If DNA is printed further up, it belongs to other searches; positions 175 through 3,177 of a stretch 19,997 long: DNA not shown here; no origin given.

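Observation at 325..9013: Two beta-helix receptor-binding proteins: anchored fibre with chaperone domain plus anchorless spike after the lysis cassette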

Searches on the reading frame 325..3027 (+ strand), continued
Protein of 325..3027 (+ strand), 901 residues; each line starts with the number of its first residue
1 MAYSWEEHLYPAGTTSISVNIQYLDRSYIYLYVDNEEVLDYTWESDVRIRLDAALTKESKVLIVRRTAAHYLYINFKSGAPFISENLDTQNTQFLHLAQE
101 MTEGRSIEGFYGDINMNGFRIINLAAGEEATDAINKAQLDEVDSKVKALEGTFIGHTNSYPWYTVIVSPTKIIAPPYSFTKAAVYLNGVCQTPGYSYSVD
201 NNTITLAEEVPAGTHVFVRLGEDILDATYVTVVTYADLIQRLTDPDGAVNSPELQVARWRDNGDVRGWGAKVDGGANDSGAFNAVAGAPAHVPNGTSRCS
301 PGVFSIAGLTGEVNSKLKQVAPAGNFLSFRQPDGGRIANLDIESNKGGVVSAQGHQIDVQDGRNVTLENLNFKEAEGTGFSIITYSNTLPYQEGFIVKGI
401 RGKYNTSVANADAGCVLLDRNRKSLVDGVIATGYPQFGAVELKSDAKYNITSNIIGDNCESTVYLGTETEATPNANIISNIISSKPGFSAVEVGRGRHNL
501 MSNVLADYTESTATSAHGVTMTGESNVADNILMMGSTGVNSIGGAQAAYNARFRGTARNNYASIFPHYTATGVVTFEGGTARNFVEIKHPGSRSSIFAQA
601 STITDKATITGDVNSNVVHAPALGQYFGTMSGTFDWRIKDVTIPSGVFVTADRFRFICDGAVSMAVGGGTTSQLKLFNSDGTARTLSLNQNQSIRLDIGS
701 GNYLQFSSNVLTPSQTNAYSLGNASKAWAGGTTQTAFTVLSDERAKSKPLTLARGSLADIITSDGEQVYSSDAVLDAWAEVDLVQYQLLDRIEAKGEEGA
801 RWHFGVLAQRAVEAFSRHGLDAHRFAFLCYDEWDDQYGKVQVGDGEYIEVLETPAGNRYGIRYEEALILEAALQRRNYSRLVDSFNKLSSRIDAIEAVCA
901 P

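Call 42: find_homologous_proteins(query=window:325-3027:+, max_evalue=1e-10)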
Query window:325-3027:+ (901 aa): 133 proteins with E <= 1e-10 among 8000 candidates; the best 120 are listed.
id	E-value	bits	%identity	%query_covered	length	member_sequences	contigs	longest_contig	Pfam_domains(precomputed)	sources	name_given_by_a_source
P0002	0.0e+0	2014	99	100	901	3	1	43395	PF13884.12,PF05662.20,PF03906.21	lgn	-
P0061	0.0e+0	1076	69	77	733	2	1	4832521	PF13884.12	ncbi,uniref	ncbi:tail fiber domain-containing protein [Leclercia sp. LSNIH1]|uniref:tail fiber domain-containing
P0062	0.0e+0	1076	69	77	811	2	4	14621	PF13884.12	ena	-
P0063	0.0e+0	1041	71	73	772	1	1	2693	PF13884.12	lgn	-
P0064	1.3e-155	538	75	32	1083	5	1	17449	PF12217.15,PF12218.15,PF13884.12,PF12219.15,PF12195.15,PF05662.20,PF03906.21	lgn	-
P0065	2.5e-125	438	62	31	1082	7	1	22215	PF12217.15,PF12218.15,PF13884.12,PF12219.15,PF12195.15,PF05662.20,PF03906.21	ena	-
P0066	9.3e-106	373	70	27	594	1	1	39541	PF09992.15,PF05662.20,PF03906.21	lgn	-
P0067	8.7e-92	327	64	26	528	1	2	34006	PF05662.20,PF03906.21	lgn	-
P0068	4.5e-91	324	64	26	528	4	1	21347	PF05662.20,PF03906.21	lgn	-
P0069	2.2e-90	322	51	31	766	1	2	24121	PF12708.13,PF05662.20,PF03906.21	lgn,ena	-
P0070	2.4e-90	322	63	26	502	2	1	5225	PF05662.20,PF03906.21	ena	-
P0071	1.1e-89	320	63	25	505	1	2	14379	PF05662.20,PF03906.21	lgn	-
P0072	1.7e-88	316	63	26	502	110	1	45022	PF05662.20,PF03906.21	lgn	-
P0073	1.5e-86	309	63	25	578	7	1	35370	PF05662.20,PF03906.21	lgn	-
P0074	2.6e-85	305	63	26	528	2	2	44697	PF05662.20,PF03906.21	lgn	-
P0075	4.5e-85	305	63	25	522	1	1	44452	PF05662.20,PF03906.21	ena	-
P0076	1.7e-84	303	62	25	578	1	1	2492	PF05662.20,PF03906.21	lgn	-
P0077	3.2e-84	302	58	26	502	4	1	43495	PF05662.20,PF03906.21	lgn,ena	-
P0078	4.6e-84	301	60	27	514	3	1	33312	PF05662.20,PF03906.21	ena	-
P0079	1.6e-83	299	59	26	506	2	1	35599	PF05662.20,PF03906.21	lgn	-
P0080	6.0e-83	297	60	25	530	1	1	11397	PF05662.20,PF03906.21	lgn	-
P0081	9.6e-83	297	59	27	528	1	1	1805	PF05662.20,PF03906.21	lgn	-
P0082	1.9e-82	296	60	25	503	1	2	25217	PF05662.20,PF03906.21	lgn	-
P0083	2.9e-82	295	58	27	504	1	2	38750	PF05662.20,PF03906.21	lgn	-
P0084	8.9e-82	294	57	28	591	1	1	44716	PF21722.5,PF03906.21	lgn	-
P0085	8.9e-80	287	61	25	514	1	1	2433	PF05662.20,PF03906.21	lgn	-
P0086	1.8e-78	283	58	27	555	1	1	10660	PF03906.21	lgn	-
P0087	1.3e-77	280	59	25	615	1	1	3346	PF05662.20,PF03906.21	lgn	-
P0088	1.3e-77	280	59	25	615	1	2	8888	PF05662.20,PF03906.21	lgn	-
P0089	1.3e-77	280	59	25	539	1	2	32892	PF05662.20,PF03906.21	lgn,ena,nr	nr:MAG TPA: tail fiber protein [Caudoviricetes sp.]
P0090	2.9e-77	279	56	27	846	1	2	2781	PF05662.20,PF13472.13,PF03906.21,PF00657.29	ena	-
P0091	2.8e-76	275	55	27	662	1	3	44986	PF05662.20,PF03906.21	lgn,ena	-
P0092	1.9e-73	266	53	27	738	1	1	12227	PF03906.21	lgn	-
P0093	9.4e-73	264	58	25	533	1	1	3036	PF05662.20,PF03906.21,PF03009.24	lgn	-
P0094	2.7e-72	262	57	25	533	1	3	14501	PF05662.20,PF03906.21,PF03009.24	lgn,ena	-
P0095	3.6e-71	259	54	26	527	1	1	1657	PF03906.21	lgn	-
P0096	8.1e-71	257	46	25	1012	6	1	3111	PF13229.13,PF13884.12,PF03906.21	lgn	-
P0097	8.8e-70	254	47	25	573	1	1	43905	PF13884.12,PF03906.21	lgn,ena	-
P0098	9.7e-68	247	50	28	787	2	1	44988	PF03906.21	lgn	-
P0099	3.0e-67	246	53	25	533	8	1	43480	PF05662.20,PF03906.21,PF03009.24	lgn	-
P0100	4.9e-67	245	41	33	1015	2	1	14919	PF27114.1,PF13884.12,PF03906.21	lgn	-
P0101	5.0e-67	245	50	26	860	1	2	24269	PF03906.21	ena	-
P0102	6.0e-66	241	52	25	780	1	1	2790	PF03906.21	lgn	-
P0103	6.9e-66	241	52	25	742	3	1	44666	PF12708.13,PF03906.21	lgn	-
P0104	8.6e-66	241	46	32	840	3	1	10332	PF12708.13,PF03906.21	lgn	-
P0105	9.2e-66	241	44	32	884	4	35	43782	PF03906.21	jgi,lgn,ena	jgi:hypothetical protein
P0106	9.6e-66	241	46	29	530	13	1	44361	PF03906.21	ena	-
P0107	1.0e-65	241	48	28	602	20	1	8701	PF03906.21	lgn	-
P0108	1.0e-65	240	43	33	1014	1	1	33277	PF27114.1,PF03906.21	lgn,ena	-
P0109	1.7e-65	240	48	26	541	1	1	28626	PF03906.21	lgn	-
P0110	4.4e-65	238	49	25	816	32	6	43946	PF03906.21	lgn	-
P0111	6.6e-65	238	47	28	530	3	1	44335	PF03906.21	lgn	-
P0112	1.4e-64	237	51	25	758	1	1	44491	PF03906.21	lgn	-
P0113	1.8e-64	236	47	25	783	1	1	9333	PF03906.21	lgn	-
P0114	2.7e-64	236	46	31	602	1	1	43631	PF03906.21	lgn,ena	-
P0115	3.2e-64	236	47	30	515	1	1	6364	PF03906.21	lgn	-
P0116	3.4e-64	235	47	28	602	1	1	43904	PF03906.21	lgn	-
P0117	3.8e-64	235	44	32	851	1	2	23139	PF03906.21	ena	-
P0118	6.4e-64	235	51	25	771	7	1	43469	PF13229.13,PF03906.21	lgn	-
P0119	6.9e-64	234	49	25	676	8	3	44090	PF03906.21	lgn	-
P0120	7.3e-64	234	47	26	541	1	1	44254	PF03906.21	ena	-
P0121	1.1e-63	234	44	28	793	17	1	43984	PF03906.21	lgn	-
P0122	1.3e-63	234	48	26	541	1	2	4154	PF03906.21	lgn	-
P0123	1.5e-63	233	48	26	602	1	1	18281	PF03906.21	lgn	-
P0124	1.7e-63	233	48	26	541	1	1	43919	PF03906.21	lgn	-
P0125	1.7e-63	233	47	26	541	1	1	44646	PF03906.21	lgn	-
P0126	1.9e-63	233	48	26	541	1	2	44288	PF03906.21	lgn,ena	-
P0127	2.0e-63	233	45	28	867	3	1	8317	PF03906.21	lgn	-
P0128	2.6e-63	233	47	28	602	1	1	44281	PF03906.21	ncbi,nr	ncbi:tail fiber protein [Klebsiella phage SAA231]|nr:tail fiber protein [Klebsiella phage SAA231]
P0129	2.7e-63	232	48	26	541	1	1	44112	PF03906.21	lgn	-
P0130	2.9e-63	232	50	26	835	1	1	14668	PF03906.21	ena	-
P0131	3.9e-63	232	47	25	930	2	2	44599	PF27114.1,PF03906.21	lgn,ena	-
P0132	4.0e-63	232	48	26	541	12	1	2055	PF03906.21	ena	-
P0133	4.1e-63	232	48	26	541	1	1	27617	PF03906.21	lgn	-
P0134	5.2e-63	232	47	26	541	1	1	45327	PF03906.21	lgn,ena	-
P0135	7.0e-63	231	45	28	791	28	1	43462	PF03906.21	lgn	-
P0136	7.1e-63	231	47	28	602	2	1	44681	PF03906.21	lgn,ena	-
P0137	7.3e-63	231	48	26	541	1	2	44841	PF03906.21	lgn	-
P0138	7.5e-63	231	47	25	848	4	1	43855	PF27114.1,PF03906.21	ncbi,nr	ncbi:tail fiber protein [Klebsiella phage VLCpiA1i]|nr:tail fiber protein [Klebsiella phage VLCpiA1i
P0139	1.2e-62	230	46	28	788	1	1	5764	PF03906.21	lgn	-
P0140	1.2e-62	230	48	26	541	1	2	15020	PF03906.21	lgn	-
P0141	1.4e-62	230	57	23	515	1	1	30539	PF05662.20,PF03906.21,PF03009.24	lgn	-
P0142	1.7e-62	230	45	28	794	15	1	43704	PF03906.21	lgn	-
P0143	2.0e-62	230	48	26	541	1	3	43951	PF03906.21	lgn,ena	-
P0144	2.2e-62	229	47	26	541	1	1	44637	PF03906.21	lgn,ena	-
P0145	2.2e-62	229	42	33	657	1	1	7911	PF27114.1,PF03906.21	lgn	-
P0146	2.5e-62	229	48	26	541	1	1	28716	PF03906.21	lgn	-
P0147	2.6e-62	229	47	26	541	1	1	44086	PF03906.21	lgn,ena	-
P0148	2.7e-62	229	47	26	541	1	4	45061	PF03906.21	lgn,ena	-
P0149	3.3e-62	229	47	26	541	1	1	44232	PF03906.21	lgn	-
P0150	3.4e-62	229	46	27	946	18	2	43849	PF27114.1,PF03906.21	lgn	-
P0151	3.4e-62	229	48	26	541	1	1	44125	PF03906.21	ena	-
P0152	3.7e-62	229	47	26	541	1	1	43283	PF03906.21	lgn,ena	-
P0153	4.1e-62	229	47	26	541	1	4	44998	PF03906.21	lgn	-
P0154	4.9e-62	228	47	26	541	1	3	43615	PF03906.21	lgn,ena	-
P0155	5.1e-62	228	44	28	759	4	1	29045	PF12708.13,PF03906.21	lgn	-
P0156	5.2e-62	228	47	26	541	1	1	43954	PF03906.21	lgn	-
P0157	5.4e-62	228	47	26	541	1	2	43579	PF03906.21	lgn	-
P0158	5.8e-62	228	47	26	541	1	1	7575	PF03906.21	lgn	-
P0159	5.8e-62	228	48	26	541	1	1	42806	PF03906.21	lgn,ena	-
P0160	6.7e-62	228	45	28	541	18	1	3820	PF03906.21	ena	-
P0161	7.6e-62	228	47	26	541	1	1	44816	PF03906.21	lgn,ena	-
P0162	7.8e-62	228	47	25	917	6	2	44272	PF27114.1,PF03906.21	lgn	-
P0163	8.0e-62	228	44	28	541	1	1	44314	PF03906.21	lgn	-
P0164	8.4e-62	228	47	26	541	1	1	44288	PF03906.21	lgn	-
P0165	9.0e-62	227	47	26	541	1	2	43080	PF03906.21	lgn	-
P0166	9.4e-62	227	46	25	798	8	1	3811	PF03906.21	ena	-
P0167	9.5e-62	227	46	26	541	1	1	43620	PF03906.21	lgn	-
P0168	1.2e-61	227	47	25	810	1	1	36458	PF03906.21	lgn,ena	-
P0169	1.5e-61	227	47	26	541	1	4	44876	PF03906.21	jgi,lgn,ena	jgi:hypothetical protein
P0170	2.2e-61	226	44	27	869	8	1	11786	PF27114.1,PF03906.21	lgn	-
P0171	2.5e-61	226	47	26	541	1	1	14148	PF03906.21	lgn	-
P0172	3.2e-61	226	47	26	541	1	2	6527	PF03906.21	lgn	-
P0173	3.2e-61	226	42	33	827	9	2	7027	PF27114.1,PF03906.21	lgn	-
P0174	4.4e-61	225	47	26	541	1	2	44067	PF03906.21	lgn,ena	-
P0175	4.7e-61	225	47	26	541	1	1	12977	PF03906.21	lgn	-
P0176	5.2e-61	225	47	25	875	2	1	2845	PF27114.1,PF03906.21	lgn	-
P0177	9.2e-61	224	43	28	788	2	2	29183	PF03906.21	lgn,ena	-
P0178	1.2e-60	224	48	27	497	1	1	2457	PF03906.21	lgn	-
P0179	6.1e-60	221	46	25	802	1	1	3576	PF03906.21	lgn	-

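Call 61: search_protein_families(library=phrogs, proteins=[window:325-3027:+], max_evalue=0.001)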
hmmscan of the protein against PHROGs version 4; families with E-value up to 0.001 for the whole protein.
window:325-3027:+ (901 aa): 19 families
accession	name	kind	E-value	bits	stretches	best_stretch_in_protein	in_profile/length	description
phrog_14895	-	tail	2.6e-184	615.2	1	245-888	14-630/632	tail spike protein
phrog_11393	-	tail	2.3e-88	298.2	1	2-250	1-259/538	tail fiber protein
phrog_2710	-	tail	3.3e-87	294.7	1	1-237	8-264/781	tail fiber protein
phrog_1171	-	tail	6e-63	214.6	2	656-891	726-954/954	tail spike protein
phrog_7121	-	tail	7.9e-37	127.8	1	516-879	561-914/927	tail fiber protein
phrog_17635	-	tail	4.3e-34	118.8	1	634-877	489-718/721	tail fiber protein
phrog_15695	-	tail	3.6e-19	69.1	1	660-850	1044-1216/1284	tail fiber protein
phrog_27613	-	tail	1.3e-13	51.2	1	669-883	578-775/779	tail protein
phrog_16355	-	unknown function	3.5e-12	46.7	1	236-296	112-171/799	-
phrog_38424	-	unknown function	1.2e-11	45.1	1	695-857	301-438/488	-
phrog_13481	-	tail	2.2e-11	44.4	1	13-103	30-133/596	tail fiber protein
phrog_13980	-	tail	2.9e-11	43.9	1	14-142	17-157/756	tail fiber protein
phrog_6953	-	tail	9.4e-10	39.3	1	16-137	19-139/251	tail fiber protein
phrog_19921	-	tail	1.7e-08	34.1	1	711-852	750-874/952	tail spike protein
phrog_6256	-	tail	6.4e-08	33.1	1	59-144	71-159/686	tail fiber protein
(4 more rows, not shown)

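Call 69: predict_structure(alignment_id=A6)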
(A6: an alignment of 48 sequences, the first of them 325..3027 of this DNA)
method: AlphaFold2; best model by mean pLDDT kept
length: 901 residues; sequences in the alignment: 48
mean_pLDDT: 72.4   pTM: 0.51
mean pLDDT of the five models: 72.4, 72.4, 71.9, 71.8, 68.4
residues with pLDDT >= 90: 243; 70-90: 315; 50-70: 145; < 50: 198
segments of 3 or more residues with pLDDT < 50: 69-93, 99-101, 104-157, 225-236, 634-665, 667-669, 717-747, 754-766, 787-803
pLDDT, mean of each block of 10 residues (from residue 1): 69 88 73 79 86 88 65 39 41 49 41 30 33 36 45 49 77 81 68 72 84 71 50 46 53 69 84 91 89 94 94 92 92 95 82 90 96 88 93 96 77 92 97 93 95 96 86 96 95 94 94 91 94 86 89 93 79 84 86 65 78 83 74 44 38 36 45 63 71 76 74 59 38 36 48 48 51 80 55 45 61 82 73 72 67 71 71 78 82 79 46
secondary structure, 60 per line:
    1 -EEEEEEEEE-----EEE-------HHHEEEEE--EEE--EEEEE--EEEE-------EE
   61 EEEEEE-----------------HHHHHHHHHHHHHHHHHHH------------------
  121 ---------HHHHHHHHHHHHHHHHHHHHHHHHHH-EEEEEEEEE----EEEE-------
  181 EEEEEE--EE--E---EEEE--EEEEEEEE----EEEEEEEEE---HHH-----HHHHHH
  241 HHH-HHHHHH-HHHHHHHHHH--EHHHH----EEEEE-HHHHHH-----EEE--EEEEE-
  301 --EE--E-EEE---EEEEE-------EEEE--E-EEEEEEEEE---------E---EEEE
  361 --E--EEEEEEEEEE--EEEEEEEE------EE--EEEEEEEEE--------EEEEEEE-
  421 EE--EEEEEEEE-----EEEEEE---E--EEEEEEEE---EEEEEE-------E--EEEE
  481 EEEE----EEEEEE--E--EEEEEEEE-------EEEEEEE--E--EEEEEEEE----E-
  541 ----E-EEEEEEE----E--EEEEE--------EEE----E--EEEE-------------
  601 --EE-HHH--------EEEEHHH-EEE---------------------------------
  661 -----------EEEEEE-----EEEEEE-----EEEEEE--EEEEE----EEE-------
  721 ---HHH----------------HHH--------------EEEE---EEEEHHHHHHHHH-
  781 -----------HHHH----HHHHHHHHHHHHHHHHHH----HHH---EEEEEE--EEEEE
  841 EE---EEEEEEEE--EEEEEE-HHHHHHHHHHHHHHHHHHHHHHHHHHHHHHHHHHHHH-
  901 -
elements in order (helices of 4 or more, strands of 3 or more residues): E2-10 E16-18 E29-33 E36-38 E41-45 E48-51 E59-66 H84-102 H130-155 E157-165 E170-173 E181-186 E197-200 E203-210 E215-223 H235-243 H245-250 H252-261 H265-268 E273-277 H279-284 E290-292 E295-299 E309-311 E315-319 E327-330 E335-343 E357-360 E366-375 E378-385 E396-404 E413-419 E425-432 E438-443 E450-457 E461-466 E477-484 E489-494 E500-507 E515-521 E527-534 E547-553 E561-565 E574-576 E584-587 E617-620 E625-627 E672-677 E683-688 E694-699 E702-706 E711-713 E760-763 E767-770 H771-779 H792-795 H800-817 E828-833 E836-842 E846-853 E856-861 H863-899
